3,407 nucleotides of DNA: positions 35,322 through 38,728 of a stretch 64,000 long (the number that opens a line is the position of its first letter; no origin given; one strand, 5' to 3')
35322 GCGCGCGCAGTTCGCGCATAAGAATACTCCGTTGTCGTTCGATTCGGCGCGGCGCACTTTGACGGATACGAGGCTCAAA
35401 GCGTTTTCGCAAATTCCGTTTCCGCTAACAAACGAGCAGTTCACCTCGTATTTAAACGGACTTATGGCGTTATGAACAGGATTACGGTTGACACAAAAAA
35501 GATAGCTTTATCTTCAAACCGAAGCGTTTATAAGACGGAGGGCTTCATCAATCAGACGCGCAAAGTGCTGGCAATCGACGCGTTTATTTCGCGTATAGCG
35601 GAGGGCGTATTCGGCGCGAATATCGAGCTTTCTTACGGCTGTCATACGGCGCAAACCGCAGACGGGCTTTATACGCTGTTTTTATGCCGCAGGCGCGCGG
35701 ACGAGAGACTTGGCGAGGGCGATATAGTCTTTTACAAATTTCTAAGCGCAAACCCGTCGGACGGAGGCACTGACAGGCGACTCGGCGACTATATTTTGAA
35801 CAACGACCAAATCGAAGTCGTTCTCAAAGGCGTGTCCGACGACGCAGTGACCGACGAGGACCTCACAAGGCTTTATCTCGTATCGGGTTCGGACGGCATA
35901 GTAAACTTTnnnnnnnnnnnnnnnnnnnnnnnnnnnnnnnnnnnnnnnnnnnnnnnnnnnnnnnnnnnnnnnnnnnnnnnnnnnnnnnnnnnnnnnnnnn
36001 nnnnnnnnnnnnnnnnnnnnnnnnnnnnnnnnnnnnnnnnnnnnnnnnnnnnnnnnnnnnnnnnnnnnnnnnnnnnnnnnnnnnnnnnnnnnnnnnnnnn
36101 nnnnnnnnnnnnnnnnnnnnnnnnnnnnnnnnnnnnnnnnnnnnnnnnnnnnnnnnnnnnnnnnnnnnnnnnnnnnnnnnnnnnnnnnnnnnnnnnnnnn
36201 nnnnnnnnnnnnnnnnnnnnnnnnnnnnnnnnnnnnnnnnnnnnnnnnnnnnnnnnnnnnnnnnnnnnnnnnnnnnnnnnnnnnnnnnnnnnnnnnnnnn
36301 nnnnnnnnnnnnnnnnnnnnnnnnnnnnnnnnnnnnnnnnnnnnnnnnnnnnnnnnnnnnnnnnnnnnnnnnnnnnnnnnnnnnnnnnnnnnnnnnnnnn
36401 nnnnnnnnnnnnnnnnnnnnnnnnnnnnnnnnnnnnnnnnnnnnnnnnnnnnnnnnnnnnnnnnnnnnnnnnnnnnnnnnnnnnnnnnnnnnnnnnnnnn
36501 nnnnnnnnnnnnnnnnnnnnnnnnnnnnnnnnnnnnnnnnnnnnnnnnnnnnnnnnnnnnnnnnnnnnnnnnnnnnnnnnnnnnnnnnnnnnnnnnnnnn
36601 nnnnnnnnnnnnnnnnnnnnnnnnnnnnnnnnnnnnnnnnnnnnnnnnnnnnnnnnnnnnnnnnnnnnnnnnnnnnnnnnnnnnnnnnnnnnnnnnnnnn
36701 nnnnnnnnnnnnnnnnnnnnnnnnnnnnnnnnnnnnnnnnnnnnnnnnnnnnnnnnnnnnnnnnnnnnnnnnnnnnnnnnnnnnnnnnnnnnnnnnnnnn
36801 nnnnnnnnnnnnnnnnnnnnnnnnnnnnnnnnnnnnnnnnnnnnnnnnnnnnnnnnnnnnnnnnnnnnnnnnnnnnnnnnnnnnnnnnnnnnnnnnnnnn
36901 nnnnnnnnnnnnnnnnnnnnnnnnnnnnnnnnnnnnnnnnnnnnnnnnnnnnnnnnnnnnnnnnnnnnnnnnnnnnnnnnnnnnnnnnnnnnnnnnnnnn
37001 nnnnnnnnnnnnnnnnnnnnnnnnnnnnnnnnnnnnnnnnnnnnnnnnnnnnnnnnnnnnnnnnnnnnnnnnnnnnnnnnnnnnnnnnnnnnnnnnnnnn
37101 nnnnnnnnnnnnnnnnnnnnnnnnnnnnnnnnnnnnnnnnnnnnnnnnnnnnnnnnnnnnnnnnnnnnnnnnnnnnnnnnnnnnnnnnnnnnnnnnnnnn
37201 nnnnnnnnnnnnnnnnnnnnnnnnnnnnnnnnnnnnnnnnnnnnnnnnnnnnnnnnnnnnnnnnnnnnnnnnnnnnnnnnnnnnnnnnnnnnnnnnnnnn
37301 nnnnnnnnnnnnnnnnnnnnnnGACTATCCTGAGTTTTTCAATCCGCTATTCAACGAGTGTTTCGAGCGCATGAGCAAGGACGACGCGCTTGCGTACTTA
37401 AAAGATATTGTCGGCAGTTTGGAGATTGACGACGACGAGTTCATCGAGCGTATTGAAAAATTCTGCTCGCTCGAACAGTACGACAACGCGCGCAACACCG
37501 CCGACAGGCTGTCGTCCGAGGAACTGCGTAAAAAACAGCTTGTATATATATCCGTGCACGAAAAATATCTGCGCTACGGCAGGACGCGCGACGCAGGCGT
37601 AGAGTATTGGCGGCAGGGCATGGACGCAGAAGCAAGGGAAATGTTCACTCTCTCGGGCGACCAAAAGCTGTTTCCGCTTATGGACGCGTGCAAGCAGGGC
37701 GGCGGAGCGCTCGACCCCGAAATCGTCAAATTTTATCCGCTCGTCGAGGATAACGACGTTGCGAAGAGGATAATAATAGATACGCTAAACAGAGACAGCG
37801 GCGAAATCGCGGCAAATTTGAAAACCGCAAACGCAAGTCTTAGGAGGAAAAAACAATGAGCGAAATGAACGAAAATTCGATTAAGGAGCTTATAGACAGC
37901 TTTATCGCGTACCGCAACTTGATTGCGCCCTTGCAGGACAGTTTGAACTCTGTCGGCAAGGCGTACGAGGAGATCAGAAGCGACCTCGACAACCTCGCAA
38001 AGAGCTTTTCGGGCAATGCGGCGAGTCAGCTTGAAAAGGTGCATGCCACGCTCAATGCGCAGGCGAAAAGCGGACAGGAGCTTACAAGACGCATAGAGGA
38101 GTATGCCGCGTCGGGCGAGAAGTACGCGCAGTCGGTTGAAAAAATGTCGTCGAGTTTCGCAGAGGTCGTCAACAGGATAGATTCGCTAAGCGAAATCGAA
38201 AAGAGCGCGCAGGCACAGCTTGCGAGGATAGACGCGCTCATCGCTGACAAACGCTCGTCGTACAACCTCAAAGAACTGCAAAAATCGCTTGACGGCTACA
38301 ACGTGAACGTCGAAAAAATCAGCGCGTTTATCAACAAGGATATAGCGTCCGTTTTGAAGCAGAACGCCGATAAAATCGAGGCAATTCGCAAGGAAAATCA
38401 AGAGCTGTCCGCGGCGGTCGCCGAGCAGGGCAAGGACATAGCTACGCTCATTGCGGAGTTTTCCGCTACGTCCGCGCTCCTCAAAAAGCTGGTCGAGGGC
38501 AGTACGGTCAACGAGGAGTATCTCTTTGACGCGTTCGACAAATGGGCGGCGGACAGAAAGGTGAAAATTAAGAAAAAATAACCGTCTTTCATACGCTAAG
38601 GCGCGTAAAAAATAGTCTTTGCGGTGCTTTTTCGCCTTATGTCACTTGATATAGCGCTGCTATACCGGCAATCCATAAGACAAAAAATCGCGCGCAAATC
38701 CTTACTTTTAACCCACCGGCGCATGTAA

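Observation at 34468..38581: Translationally coupled trio: degenerate RF1 paralogue + UvrD-like SF1 helicase + coiled-coil protein (candidate undescribed system)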

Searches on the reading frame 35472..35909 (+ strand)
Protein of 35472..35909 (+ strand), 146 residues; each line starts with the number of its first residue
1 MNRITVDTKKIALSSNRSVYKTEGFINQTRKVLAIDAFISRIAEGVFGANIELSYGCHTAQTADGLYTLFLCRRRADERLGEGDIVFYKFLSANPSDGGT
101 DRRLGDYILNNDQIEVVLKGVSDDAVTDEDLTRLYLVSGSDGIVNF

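Call 67: search_solved_structures(query=A10, max_evalue=10)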
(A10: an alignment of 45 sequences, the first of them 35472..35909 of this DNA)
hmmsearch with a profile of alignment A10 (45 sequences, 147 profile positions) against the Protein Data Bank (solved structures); distinct sequences matched with E-value up to 10: 3.
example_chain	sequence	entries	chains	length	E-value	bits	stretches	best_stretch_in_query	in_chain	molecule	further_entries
2erh_A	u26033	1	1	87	0.089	16.1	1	40-113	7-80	Colicin E7 immunity protein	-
1ujz_A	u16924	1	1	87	0.14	15.4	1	40-113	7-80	Designed Colicin E7 immunity protein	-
4bj5_A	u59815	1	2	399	0.34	14.2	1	78-130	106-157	PROTEIN RIF2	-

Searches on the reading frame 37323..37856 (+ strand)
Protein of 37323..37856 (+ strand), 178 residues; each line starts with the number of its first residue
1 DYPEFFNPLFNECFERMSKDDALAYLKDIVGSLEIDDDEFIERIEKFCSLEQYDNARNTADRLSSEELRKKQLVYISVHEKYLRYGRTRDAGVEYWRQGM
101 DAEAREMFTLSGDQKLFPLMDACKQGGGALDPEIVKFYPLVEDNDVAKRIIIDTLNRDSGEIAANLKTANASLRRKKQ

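Call 68: search_solved_structures(query=A11, max_evalue=10)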
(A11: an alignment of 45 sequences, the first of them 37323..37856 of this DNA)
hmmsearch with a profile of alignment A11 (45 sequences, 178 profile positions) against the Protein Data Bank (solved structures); distinct sequences matched with E-value up to 10: 6.
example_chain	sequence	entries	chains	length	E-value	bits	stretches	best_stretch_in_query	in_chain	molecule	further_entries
1tzt_A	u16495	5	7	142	0.064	15.9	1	4-74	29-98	N utilization substance protein B homolog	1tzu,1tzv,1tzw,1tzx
5i9h_A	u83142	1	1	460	0.092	15.3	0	5-68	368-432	pentatricopeptide repeat protein dPPR-U8G2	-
5i9f_A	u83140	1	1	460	0.16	14.5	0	5-68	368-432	pentatricopeptide repeat protein dPPR-U10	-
5i9d_A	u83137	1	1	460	0.2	14.2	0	5-68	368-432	pentatricopeptide repeat protein dPPR-U8A2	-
5i9g_C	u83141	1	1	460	0.25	13.9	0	5-68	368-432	pentatricopeptide repeat protein dPPR-U8C2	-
3a74_A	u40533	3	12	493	1.2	11.7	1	91-112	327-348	Lysyl-tRNA synthetase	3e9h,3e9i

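Call 104: search_protein_families(library=pfam, alignment_id=A11, max_evalue=0.05)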
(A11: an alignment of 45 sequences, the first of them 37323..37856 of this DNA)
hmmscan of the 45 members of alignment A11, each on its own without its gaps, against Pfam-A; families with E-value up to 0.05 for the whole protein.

A. member 1, window:37323-37856:+ (178 aa): 0 families

B. families by the number of members that match (of 45 scanned): 4 families
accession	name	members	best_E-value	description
PF01323.26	DSBA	1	0.0086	DSBA-like thioredoxin domain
PF05235.19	CHAD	1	0.02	CHAD domain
PF07719.23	TPR_2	1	0.033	Tetratricopeptide repeat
PF06150.17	ChaB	1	0.034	ChaB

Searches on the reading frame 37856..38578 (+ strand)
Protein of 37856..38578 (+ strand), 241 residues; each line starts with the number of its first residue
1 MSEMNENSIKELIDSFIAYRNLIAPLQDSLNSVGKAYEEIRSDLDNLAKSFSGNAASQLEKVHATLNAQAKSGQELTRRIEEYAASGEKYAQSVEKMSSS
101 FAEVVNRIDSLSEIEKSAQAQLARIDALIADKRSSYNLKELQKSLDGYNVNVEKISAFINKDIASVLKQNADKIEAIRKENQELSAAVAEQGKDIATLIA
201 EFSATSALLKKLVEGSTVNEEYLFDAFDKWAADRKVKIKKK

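Call 3: search_protein_families(library=pfam, proteins=[window:37856-38578:+], max_evalue=0.01)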
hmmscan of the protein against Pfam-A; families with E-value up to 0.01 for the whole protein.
window:37856-38578:+ (241 aa): 8 families
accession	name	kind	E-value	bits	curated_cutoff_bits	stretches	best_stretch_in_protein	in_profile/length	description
PF01442.23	Apolipoprotein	-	0.00027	21.1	90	1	19-108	71-163/190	Apolipoprotein A1/A4/E domain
PF07889.17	DUF1664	-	0.0013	19.2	34.6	0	55-128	46-116/124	Protein of unknown function (DUF1664)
PF25547.1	WXG100_2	-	0.0021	18.5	27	0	26-98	34-109/150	WXG100 like domain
PF17561.7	TssO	-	0.0023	18.6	29.2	0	88-175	51-138/148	Type VI secretion system, TssO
PF14712.11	Snapin_Pallidin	-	0.0032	18.3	29.6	0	45-110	1-66/89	Snapin/Pallidin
PF05377.16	FlaC_arch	-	0.0033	18.2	27.8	0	167-198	9-40/55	Flagella accessory protein C (FlaC)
PF11887.13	Mce4_CUP1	-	0.0037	17.3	32.6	0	60-217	39-189/222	Cholesterol uptake porter CUP1 of Mce4, putative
PF25450.1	Rab11-FIP3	-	0.0047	17.7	31.9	0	54-123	51-120/125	Rab11-FIP3-like domain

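Call 4: search_protein_families(library=ncbifam, proteins=[window:37856-38578:+], max_evalue=0.01)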
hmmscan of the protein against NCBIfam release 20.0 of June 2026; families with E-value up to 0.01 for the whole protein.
window:37856-38578:+ (241 aa): 17 families
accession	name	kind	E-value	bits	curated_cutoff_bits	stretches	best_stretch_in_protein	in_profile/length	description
TIGR02168.1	SMC_prok_B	equivalog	2.7e-06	25.4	567.35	1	19-209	698-884/1181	chromosome segregation protein SMC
TIGR02169.1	SMC_prok_A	equivalog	2.8e-05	22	729.4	1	29-213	232-413/1165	chromosome segregation protein SMC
NF047516.1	LA_3659_fam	equivalog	9.1e-05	22.1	36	1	29-205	23-186/221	LA_3659 family protein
NF047514.1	SpiroCoCo_N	equivalog_domain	9.1e-05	22.1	75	1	29-205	23-186/221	SpiroCoCo family coiled-coil protein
NF045650.1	CD1247_Nterm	equivalog_domain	0.00011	22.8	30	1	139-198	6-65/70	CD1247 N-terminal domain-containing protein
TIGR04211.1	SH3_and_anchor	equivalog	0.00012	21.7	65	0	110-204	63-157/198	TIGR04211 family SH3 domain-containing protein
NF049873.2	cytotoxin_MakE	exception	0.00015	20.9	360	1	28-131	73-174/352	alpha-pore-forming cytotoxin subunit MakE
TIGR00996.1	Mtu_fam_mce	paralog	0.00018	20.8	140.5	0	139-216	174-253/291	MCE family protein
NF043058.1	T4SS_LegC2C7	subfamily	0.00029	19.9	350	0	23-153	106-234/348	LegC2/C7 family Dot/Icm T4SS effector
NF053563.1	Rkd4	equivalog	0.0003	19.1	860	1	58-213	467-631/747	arcadin-4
NF047515.1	SpiroCoCo_C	equivalog_domain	0.00046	19.4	125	1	7-220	45-241/313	SpiroCoCo family coiled-coil protein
NF042955.1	Ppl_antiphage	equivalog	0.00084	17.4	1000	1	45-204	413-570/882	anti-phage protein Ppl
NF004434.0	PRK05771.3-3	equivalog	0.0011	17.5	777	1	25-223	86-283/686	V-type ATP synthase subunit I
NF038106.1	gamma_NF038106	equivalog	0.0023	18.2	50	0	10-96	14-91/93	PA4642 family protein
NF052320.1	Cbp1_fam_LP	subfamily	0.0059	16.1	90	0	8-96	89-176/286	Cbp1 family collagen-binding glycoprotein adhesin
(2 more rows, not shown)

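Call 5: search_protein_families(library=padloc, proteins=[window:37856-38578:+], max_evalue=0.01)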
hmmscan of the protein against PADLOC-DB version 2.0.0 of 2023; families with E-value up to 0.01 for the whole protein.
window:37856-38578:+ (241 aa): 13 families
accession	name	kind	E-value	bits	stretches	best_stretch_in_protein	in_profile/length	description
PDLC00553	JetC2|JetC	-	3.2e-05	20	1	28-205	316-992/1361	DUF3584 domain; MukB-like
PDLC00519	JetC1|JetC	-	4.2e-05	20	1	4-197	274-459/1097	DUF3584 domain; MukB-like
PDLC03865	LmuB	-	5e-05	19.7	1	7-210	620-800/1007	-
PDLC00550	JetC2|JetC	-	0.00017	17.4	1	6-198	290-482/1355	DUF3584 domain; MukB-like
PDLC00006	DruC1|DruC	-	0.00023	17.8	1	27-128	188-288/626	Unknown function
PDLC00581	JetC3|JetC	-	0.00041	16.3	1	54-212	399-560/1473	DUF3584 domain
PDLC02668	DndD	-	0.00048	17.2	1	39-212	330-503/659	DndD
PDLC03863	LmuB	-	0.00078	16.2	1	20-205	212-403/610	-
PDLC00512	JetC1|JetC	-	0.00079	15.6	1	19-150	315-448/1123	DUF3584 domain; MukB-like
PDLC02722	PbeC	-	0.00099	15.8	1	9-122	373-489/643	PbeC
PDLC00262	LmuB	-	0.0013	15.7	1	49-164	176-292/588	AAA ATPase domain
PDLC00259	LmuB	-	0.0077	13.1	1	48-164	175-292/588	AAA ATPase domain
PDLC03862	LmuB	-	0.009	12.4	0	5-109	403-503/643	-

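Call 69: search_solved_structures(query=A8, max_evalue=1)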
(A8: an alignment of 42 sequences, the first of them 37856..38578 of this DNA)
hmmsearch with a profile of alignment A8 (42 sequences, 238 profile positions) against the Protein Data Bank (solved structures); distinct sequences matched with E-value up to 1: 23.
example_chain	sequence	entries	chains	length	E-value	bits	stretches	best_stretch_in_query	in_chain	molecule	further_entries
8qae_A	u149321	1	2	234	2.6e-13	53.3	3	5-153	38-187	sc-apCC-6-SLLA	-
9r1o_A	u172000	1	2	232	0.0032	20.3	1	71-200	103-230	sc-apCC-6-DPH-NR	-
8qad_A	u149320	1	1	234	0.0046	19.8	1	72-200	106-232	sc-apCC-6-LLIA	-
3s84_A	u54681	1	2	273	0.015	18.2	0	129-188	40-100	Apolipoprotein A-IV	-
2ch7_A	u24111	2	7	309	0.016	18.1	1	24-111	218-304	METHYL-ACCEPTING CHEMOTAXIS PROTEIN | Methyl-accepting chemotaxis protein 2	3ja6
8y6v_G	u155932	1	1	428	0.022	17.6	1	18-134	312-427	gp86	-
2ch7_B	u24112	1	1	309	0.031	17.1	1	24-111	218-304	METHYL-ACCEPTING CHEMOTAXIS PROTEIN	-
3ja6_H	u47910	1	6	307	0.031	17.1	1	24-111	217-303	Methyl-accepting chemotaxis protein 2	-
9tqb_B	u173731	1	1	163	0.032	17.1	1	108-200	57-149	BLOC-1-related complex subunit 6 C-terminal helix domain-containing protein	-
8a3k_UNK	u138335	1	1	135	0.048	16.5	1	34-153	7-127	sc-apCC-4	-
5zhy_A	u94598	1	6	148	0.066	16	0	5-126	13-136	Spike glycoprotein, Spike glycoprotein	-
8wde_A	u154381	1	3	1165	0.081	15.7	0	66-126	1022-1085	Spike glycoprotein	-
6u7h_A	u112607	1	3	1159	0.086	15.6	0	66-126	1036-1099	spike glycoprotein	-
7cyc_A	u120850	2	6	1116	0.19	14.5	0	66-126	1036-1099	Spike glycoprotein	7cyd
5zuv_A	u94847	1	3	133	0.22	14.3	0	86-134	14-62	Spike glycoprotein,Spike glycoprotein,inhibitor EK1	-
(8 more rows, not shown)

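Call 102: find_related_loci(query=A8, collection=viral_contigs, flank=6000)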
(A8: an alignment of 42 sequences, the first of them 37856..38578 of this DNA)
Query A8 (241 aa) in viral_contigs; peptide patterns used: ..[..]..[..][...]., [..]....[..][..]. (x = any residue, [..] = any of these).
87 stretches matched a pattern, but none encodes a relative of the query by tblastn (E <= 1e-3).

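Call 103: search_protein_families(library=pfam, alignment_id=A8, max_evalue=0.05)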
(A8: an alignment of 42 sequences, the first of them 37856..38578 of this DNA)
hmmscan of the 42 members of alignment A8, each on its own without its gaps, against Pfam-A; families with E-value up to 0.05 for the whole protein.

A. member 1, window:37856-38578:+ (241 aa): 20 families
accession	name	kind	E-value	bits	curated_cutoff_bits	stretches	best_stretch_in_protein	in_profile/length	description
PF01442.23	Apolipoprotein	-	0.00027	21.1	90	1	19-108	71-163/190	Apolipoprotein A1/A4/E domain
PF07889.17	DUF1664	-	0.0013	19.2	34.6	0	55-128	46-116/124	Protein of unknown function (DUF1664)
PF25547.1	WXG100_2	-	0.0021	18.5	27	1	26-98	34-109/150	WXG100 like domain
PF17561.7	TssO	-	0.0023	18.6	29.2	1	88-175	51-138/148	Type VI secretion system, TssO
PF14712.11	Snapin_Pallidin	-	0.0032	18.3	29.6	0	45-110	1-66/89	Snapin/Pallidin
PF05377.16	FlaC_arch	-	0.0033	18.2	27.8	0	167-198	9-40/55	Flagella accessory protein C (FlaC)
PF11887.13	Mce4_CUP1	-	0.0037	17.3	32.6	1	60-217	39-189/222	Cholesterol uptake porter CUP1 of Mce4, putative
PF25450.1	Rab11-FIP3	-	0.0047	17.7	31.9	0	54-123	51-120/125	Rab11-FIP3-like domain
PF21714.3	KaiA_N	-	0.014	16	27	0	159-214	12-67/125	Circadian clock protein KaiA, N-terminal domain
PF11956.13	KCNQC3-Ank-G_bd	-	0.017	15.9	22.7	0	43-91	27-75/101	Ankyrin-G binding motif of KCNQ2-3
PF02601.20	Exonuc_VII_L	-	0.018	14.9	35.9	1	37-185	142-270/315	Exonuclease VII, large subunit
PF01519.22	DUF16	-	0.029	15.3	40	0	126-126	100-100/104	Protein of unknown function DUF16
PF00435.27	Spectrin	-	0.03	15.2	29.9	0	121-214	9-97/105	Spectrin repeat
PF08066.17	PMC2NT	-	0.031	15.3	23.3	0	60-113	23-80/91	PMC2NT (NUC016) domain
PF05769.16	SIKE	-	0.031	14.7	24.3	0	163-193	64-94/180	SIKE family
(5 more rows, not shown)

B. families by the number of members that match (of 42 scanned): 152 families (the first 25 are shown)
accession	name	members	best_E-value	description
PF07889.17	DUF1664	42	9.9e-06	Protein of unknown function (DUF1664)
PF02601.20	Exonuc_VII_L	38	0.0004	Exonuclease VII, large subunit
PF05377.16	FlaC_arch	36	6.2e-06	Flagella accessory protein C (FlaC)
PF11932.13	DUF3450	36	0.0002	Protein of unknown function (DUF3450)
PF14712.11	Snapin_Pallidin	34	0.00016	Snapin/Pallidin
PF01442.23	Apolipoprotein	33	5.3e-07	Apolipoprotein A1/A4/E domain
PF11887.13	Mce4_CUP1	32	3.7e-06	Cholesterol uptake porter CUP1 of Mce4, putative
PF04108.17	ATG17_like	30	4.3e-05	Autophagy protein ATG17-like domain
PF06103.16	DUF948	24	3.2e-05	Bacterial protein of unknown function (DUF948)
PF05478.16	Prominin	21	0.0002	Prominin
PF25547.1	WXG100_2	20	0.00045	WXG100 like domain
PF00435.27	Spectrin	19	0.00075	Spectrin repeat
PF04513.17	Baculo_PEP_C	18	0.00032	Baculovirus polyhedron envelope protein, PEP, C terminus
PF05769.16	SIKE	15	1.7e-05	SIKE family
PF00015.26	MCPsignal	15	0.00019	Methyl-accepting chemotaxis protein (MCP) signalling domain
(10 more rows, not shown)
